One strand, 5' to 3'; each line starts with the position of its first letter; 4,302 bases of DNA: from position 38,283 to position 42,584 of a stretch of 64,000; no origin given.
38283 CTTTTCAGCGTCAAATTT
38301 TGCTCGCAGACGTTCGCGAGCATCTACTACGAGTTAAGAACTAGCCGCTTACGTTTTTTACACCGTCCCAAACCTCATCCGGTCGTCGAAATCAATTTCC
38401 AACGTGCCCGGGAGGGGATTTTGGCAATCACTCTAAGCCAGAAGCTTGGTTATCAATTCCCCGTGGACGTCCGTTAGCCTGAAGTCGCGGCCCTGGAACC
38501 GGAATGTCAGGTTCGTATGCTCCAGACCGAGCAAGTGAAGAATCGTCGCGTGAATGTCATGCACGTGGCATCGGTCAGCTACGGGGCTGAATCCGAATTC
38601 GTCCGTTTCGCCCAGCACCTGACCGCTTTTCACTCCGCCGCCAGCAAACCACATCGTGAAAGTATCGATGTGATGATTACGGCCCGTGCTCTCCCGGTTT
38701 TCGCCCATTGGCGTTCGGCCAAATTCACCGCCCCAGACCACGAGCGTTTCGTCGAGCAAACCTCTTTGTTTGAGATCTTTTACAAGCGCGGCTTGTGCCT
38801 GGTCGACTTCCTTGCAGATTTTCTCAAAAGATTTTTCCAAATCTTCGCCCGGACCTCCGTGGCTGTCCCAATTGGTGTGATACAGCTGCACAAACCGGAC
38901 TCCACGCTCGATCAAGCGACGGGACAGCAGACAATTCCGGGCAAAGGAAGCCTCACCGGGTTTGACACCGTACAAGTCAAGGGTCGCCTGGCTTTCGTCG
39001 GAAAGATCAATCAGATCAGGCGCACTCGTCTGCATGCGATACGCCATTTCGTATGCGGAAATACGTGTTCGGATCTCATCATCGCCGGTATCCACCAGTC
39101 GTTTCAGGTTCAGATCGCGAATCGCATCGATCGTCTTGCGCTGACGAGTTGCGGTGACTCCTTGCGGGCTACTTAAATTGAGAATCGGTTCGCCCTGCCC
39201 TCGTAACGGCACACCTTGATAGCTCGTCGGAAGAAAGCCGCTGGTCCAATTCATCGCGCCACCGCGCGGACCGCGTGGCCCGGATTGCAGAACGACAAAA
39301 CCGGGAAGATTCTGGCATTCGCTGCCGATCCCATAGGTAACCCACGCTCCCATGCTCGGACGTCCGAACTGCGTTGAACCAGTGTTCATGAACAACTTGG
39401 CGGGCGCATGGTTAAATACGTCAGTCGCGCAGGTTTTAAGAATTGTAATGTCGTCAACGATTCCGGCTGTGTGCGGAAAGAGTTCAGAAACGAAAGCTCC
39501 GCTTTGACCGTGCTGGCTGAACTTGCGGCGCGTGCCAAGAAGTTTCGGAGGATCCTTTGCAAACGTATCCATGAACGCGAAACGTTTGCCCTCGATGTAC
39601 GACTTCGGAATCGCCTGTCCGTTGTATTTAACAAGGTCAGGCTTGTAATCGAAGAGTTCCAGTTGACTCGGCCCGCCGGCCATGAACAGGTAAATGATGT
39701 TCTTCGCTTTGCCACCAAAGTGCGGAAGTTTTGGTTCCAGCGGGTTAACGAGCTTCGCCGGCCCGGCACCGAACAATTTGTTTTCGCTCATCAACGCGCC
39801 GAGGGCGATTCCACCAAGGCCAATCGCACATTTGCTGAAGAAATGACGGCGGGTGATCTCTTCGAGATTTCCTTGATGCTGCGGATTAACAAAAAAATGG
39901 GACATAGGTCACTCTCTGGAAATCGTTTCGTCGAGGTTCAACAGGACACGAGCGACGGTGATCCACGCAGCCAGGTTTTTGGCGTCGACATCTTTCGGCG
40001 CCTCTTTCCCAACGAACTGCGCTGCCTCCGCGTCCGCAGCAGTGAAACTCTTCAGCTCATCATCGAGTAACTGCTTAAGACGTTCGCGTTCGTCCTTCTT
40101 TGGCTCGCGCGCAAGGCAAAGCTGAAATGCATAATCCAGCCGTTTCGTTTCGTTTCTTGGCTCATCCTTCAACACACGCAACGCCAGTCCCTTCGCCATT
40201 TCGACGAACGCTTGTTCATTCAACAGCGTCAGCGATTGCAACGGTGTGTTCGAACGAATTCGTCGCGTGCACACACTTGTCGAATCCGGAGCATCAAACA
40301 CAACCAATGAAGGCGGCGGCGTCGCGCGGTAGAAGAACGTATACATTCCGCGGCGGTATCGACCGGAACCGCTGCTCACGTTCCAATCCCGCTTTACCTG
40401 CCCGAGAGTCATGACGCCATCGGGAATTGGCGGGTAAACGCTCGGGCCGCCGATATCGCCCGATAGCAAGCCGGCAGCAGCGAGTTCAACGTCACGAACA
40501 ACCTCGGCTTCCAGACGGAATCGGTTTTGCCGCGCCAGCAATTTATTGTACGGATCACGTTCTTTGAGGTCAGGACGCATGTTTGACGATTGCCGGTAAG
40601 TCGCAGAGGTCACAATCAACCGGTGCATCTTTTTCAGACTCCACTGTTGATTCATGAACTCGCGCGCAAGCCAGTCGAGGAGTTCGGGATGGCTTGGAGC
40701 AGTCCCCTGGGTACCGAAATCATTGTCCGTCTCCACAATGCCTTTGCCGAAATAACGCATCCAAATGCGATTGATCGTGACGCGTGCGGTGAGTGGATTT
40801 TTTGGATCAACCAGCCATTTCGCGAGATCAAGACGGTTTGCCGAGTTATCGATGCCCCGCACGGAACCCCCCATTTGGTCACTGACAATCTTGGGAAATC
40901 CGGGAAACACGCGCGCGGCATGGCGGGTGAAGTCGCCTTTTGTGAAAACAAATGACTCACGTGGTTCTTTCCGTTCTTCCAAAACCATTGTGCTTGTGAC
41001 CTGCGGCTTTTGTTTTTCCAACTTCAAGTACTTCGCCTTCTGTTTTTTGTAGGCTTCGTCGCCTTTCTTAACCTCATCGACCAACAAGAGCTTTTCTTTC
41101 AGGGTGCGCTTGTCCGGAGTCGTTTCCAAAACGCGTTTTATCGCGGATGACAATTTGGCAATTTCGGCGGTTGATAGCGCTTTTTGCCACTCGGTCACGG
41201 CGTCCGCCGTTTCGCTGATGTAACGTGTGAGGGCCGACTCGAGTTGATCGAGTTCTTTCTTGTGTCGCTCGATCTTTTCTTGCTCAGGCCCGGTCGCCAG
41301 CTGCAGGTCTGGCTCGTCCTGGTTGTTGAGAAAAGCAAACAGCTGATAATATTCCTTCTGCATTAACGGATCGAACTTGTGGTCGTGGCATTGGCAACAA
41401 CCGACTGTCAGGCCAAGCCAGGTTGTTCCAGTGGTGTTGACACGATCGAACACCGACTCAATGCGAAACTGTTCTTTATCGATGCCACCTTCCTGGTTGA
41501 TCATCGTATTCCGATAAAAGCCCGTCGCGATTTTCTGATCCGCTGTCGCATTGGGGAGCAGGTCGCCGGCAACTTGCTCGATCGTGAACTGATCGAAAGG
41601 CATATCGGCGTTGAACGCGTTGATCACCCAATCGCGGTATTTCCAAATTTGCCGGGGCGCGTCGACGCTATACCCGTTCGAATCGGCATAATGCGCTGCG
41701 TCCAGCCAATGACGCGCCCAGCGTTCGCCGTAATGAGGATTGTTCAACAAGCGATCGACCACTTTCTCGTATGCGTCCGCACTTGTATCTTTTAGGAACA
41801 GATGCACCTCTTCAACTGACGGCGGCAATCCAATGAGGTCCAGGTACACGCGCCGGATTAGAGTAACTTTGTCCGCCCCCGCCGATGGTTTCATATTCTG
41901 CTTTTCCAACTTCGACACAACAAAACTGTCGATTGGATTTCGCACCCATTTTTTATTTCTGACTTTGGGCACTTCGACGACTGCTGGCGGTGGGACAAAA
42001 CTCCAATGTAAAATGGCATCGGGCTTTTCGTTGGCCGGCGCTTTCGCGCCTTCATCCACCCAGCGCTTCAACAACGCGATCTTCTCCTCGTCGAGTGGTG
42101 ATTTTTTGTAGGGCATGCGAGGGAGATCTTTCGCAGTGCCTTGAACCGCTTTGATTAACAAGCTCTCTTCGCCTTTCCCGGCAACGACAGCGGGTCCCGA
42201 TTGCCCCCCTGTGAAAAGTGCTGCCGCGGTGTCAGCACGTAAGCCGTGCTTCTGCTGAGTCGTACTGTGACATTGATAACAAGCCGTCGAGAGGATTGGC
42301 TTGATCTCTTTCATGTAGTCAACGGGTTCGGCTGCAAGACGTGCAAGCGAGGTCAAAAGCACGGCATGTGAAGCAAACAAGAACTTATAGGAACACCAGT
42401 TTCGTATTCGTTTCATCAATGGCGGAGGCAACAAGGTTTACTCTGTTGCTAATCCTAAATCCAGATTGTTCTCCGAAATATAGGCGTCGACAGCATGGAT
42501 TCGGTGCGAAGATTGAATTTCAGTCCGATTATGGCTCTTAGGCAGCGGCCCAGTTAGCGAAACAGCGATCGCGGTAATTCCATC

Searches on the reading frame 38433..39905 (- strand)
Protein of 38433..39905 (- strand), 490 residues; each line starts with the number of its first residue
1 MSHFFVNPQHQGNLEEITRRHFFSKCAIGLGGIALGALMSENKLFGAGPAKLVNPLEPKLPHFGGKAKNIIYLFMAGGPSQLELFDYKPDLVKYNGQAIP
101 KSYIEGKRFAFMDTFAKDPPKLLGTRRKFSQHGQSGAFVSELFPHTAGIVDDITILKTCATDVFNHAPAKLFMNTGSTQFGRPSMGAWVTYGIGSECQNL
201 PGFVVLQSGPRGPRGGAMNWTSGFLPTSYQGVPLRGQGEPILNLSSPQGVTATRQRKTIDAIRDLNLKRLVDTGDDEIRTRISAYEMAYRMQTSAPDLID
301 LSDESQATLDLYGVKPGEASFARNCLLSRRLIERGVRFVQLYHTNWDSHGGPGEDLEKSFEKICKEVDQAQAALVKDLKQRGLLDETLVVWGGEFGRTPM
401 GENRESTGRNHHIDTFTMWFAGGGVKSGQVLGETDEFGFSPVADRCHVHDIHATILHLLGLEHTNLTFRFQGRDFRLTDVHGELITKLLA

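Call 10: search_protein_families(library=pfam, proteins=[window:38433-39905:-], max_evalue=0.01)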
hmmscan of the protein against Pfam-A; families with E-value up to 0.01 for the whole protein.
window:38433-39905:- (490 aa): 2 families
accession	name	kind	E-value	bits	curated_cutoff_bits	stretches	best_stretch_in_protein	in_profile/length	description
PF07394.17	DUF1501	-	1.7e-153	511.8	27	1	67-489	1-390/390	Protein of unknown function (DUF1501)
PF01663.27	Phosphodiest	-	0.0098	16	23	0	334-401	158-225/342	Type I phosphodiesterase / nucleotide pyrophosphatase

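Call 11: find_encoding_contigs(protein=window:38433-39905:-, flank=10000, max_places=6)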
Protein window:38433-39905:- (490 aa): no gene with exactly this product is on record in the collection.

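Call 14: find_homologous_proteins(query=window:38433-39905:-, max_evalue=1e-100)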
Query window:38433-39905:- (490 aa): 7989 proteins with E <= 1e-100 among 8000 candidates; the best 120 are listed.
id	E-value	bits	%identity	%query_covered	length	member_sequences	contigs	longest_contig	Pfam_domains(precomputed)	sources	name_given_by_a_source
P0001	0.0e+0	1144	100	100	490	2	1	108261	PF07394.18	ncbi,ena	-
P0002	0.0e+0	1075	94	100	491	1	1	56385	PF07394.18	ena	-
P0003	0.0e+0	1044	89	100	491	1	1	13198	PF07394.18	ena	-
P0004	0.0e+0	1036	89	100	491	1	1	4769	PF07394.18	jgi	jgi:hypothetical protein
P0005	0.0e+0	1035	89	100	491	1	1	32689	PF07394.18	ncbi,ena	-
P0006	0.0e+0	1031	89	100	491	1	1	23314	PF07394.18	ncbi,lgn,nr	ncbi:MAG: hypothetical protein JWM68_1610 [Verrucomicrobiales bacterium]|nr:hypothetical protein [Ve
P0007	0.0e+0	1026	87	100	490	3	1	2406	PF07394.18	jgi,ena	-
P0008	0.0e+0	1020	87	100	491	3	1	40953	PF07394.18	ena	-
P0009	0.0e+0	1018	86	100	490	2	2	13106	PF07394.18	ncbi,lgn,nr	ncbi:MAG: DUF1501 domain-containing protein [Verrucomicrobia bacterium]|nr:DUF1501 domain-containing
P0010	2.1e-296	1001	87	100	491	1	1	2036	PF07394.18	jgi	jgi:hypothetical protein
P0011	1.7e-290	982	85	100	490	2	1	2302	PF07394.18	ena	-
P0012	6.4e-287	970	83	100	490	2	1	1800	PF07394.18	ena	-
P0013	3.7e-285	964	83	100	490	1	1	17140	PF07394.18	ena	-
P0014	1.3e-281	952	83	100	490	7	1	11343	PF07394.18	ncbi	-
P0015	8.6e-279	943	81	100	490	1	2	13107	PF07394.18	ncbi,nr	ncbi:MAG: DUF1501 domain-containing protein [Verrucomicrobiota bacterium]|nr:DUF1501 domain-containi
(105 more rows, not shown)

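Call 15: find_encoding_contigs(protein=P0001, flank=10000, max_places=3)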
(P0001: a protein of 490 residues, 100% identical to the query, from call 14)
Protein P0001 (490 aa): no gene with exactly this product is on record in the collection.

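Call 16: find_encoding_contigs(protein=P0002, flank=10000, max_places=3)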
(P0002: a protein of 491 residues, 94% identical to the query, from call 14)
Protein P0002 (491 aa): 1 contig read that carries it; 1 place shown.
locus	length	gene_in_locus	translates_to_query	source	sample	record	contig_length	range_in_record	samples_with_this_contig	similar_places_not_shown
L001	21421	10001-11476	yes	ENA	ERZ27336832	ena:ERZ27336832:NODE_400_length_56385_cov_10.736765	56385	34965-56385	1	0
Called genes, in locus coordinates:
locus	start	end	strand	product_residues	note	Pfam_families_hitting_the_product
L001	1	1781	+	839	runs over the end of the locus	PF07635:PSCyt1, PF07583:PSCyt2, PF07587:PSD1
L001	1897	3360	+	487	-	PF07394:DUF1501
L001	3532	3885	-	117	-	PF09966:DUF2200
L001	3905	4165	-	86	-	PF09855:Zn_ribbon_13 (faint)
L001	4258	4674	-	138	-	-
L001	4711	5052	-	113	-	-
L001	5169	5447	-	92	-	PF12395:DUF3658 (weak)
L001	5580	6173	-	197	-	-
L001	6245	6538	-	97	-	-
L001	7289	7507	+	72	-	-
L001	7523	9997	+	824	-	PF07635:PSCyt1, PF07583:PSCyt2, PF07587:PSD1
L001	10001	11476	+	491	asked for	PF07394:DUF1501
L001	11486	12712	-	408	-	PF13493:DUF4118, PF00512:HisKA, PF02518:HATPase_c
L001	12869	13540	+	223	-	PF00484:Pro_CA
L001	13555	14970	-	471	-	PF00773:RNB, PF18614:RNase_II_C_S1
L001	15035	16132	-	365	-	-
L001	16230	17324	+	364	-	PF01261:AP_endonuc_2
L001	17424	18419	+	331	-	PF00056:Ldh_1_N, PF02866:Ldh_1_C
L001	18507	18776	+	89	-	PF02201:SWIB, PF26291:SWIB_eIF2D (weak)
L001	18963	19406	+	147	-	PF00072:Response_reg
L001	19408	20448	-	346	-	PF00248:Aldo_ket_red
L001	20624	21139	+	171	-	PF00359:PTS_EIIA_2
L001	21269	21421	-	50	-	?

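Call 25: find_encoding_contigs(protein=P0005, flank=10000, max_places=2)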
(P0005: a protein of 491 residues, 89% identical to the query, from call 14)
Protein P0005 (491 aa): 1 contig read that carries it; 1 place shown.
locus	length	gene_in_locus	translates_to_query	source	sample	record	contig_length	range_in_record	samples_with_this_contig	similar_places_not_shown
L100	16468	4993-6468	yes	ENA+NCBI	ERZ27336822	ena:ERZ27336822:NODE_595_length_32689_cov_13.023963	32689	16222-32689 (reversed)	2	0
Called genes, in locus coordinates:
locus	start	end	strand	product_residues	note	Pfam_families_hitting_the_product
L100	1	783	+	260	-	?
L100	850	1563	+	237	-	PF20582:UPF0758_N, PF12826:HHH_2 (weak), PF14520:HHH_5 (weak), PF00633:HHH (faint), PF04002:RadC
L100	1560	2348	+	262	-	PF00132:Hexapep (weak), PF25084:LbH_EIF2B (weak), PF25087:GMPPB_C (weak), PF00132:Hexapep, PF13720:Acetyltransf_11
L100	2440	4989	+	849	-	PF07635:PSCyt1, PF07583:PSCyt2, PF07587:PSD1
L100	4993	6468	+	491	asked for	PF07394:DUF1501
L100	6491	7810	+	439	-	PF01212:Beta_elim_lyase (weak), PF01041:DegT_DnrJ_EryC1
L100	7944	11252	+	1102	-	PF04257:RecC_N, PF27451:RecC_4th, PF17946:RecC_C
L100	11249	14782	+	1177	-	PF00580:UvrD-helicase, PF13245:AAA_19 (weak), PF13361:UvrD_C, PF13538:UvrD_C_2 (faint), PF12705:PDDEXK_1 (weak)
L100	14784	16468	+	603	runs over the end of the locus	PF21185:RecD_N, PF00580:UvrD-helicase (weak), PF05127:NAT10_TcmA_helicase (weak), PF13245:AAA_19, PF13604:AAA_30, PF18335:SH3_13, PF01443:Viral_helicase1, PF13538:UvrD_C_2, +3 more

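Call 26: find_encoding_contigs(protein=P0008, flank=10000, max_places=2)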
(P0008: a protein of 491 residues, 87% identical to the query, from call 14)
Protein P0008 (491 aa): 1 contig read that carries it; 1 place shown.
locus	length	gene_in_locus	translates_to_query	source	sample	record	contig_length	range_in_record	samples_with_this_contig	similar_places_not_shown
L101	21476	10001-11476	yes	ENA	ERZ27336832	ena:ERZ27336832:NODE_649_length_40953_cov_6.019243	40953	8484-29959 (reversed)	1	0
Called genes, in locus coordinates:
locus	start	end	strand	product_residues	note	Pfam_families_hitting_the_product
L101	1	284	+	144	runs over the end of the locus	-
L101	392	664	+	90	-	PF14237:GYF_2 (faint)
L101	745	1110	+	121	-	-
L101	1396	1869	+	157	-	-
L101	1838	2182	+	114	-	-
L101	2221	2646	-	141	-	-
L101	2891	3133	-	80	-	-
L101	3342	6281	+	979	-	PF08309:LVIVD (faint), PF07679:I-set, PF13927:Ig_3 (weak), PF16656:Pur_ac_phosph_N, PF25275:Golvesin_C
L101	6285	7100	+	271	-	PF00588:SpoU_methylase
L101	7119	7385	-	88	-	-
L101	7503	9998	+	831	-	PF07635:PSCyt1, PF07583:PSCyt2, PF07587:PSD1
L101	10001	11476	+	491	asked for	PF07394:DUF1501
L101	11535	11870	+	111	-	-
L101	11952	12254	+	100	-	PF24043:DUF7352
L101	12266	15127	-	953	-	PF00092:VWA, PF13519:VWA_2, PF00092:VWA (weak), PF07090:GATase1_like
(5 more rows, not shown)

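Call 27: find_encoding_contigs(protein=P0006, flank=10000, max_places=2)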
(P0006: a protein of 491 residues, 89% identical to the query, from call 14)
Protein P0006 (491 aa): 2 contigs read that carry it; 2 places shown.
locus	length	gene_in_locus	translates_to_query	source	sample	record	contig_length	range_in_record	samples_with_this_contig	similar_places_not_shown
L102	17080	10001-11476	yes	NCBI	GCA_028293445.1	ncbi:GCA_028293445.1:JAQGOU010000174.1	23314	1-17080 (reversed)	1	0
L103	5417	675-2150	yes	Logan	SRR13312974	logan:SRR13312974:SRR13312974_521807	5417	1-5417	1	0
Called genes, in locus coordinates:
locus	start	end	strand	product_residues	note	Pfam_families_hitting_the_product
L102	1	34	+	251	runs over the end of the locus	PF00535:Glycos_transf_2, PF10111:Glyco_tranf_2_2 (weak), PF13641:Glyco_tranf_2_3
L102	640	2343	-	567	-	PF00171:Aldedh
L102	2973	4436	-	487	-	PF00884:Sulfatase, PF01663:Phosphodiest, PF16347:SGSH_C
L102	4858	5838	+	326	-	-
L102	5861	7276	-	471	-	PF00884:Sulfatase, PF01663:Phosphodiest (weak), PF16347:SGSH_C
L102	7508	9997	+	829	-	PF07635:PSCyt1, PF07583:PSCyt2, PF07587:PSD1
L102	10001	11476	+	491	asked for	PF07394:DUF1501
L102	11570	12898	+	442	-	-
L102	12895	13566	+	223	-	PF01914:MarC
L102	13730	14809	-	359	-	PF01264:Chorismate_synt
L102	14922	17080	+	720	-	PF00672:HAMP, PF00989:PAS (weak), PF08448:PAS_4 (weak), PF13426:PAS_9, PF00989:PAS, PF13188:PAS_8 (weak), PF13426:PAS_9, PF02518:HATPase_c, +4 more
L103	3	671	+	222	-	?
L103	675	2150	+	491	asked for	PF07394:DUF1501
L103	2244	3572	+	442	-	-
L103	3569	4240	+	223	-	PF01914:MarC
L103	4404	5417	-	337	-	?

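Call 33: list_cluster_members(proteins=[P0001])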
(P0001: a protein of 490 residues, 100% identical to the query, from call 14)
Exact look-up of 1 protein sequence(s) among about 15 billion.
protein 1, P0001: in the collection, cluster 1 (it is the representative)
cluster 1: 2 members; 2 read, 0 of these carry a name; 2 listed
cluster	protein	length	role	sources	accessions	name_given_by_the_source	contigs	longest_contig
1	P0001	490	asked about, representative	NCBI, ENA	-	-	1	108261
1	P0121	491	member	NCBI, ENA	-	-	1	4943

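Call 41: find_encoding_contigs(protein=P0121, flank=10000, max_places=3)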
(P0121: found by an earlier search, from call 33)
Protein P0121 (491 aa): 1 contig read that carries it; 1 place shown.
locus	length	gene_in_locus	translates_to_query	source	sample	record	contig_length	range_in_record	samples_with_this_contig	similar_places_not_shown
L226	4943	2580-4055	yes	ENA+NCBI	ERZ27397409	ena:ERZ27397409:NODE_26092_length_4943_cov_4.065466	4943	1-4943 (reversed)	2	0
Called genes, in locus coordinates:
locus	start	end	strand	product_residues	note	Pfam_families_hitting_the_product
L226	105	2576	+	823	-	PF07635:PSCyt1, PF07583:PSCyt2, PF07587:PSD1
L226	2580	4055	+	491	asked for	PF07394:DUF1501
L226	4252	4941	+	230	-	?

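Call 42: find_encoding_contigs(protein=P0003, flank=10000, max_places=3)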
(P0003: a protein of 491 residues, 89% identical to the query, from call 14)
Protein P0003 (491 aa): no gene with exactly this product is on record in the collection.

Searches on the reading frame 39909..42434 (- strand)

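Call 10: search_protein_families(library=pfam, proteins=[window:39909-42434:-], max_evalue=0.01)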
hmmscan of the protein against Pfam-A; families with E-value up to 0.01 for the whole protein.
window:39909-42434:- (841 aa): 3 families
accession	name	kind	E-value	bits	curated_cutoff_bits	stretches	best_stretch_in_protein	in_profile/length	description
PF07587.16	PSD1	-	1.7e-100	335.9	28.5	1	533-790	1-244/244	Protein of unknown function (DUF1553)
PF07583.16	PSCyt2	-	4.4e-91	304.9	29.8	1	167-373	1-208/209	Protein of unknown function (DUF1549)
PF07635.16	PSCyt1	-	1.3e-10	42.1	22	1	52-108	1-56/59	Planctomycete cytochrome C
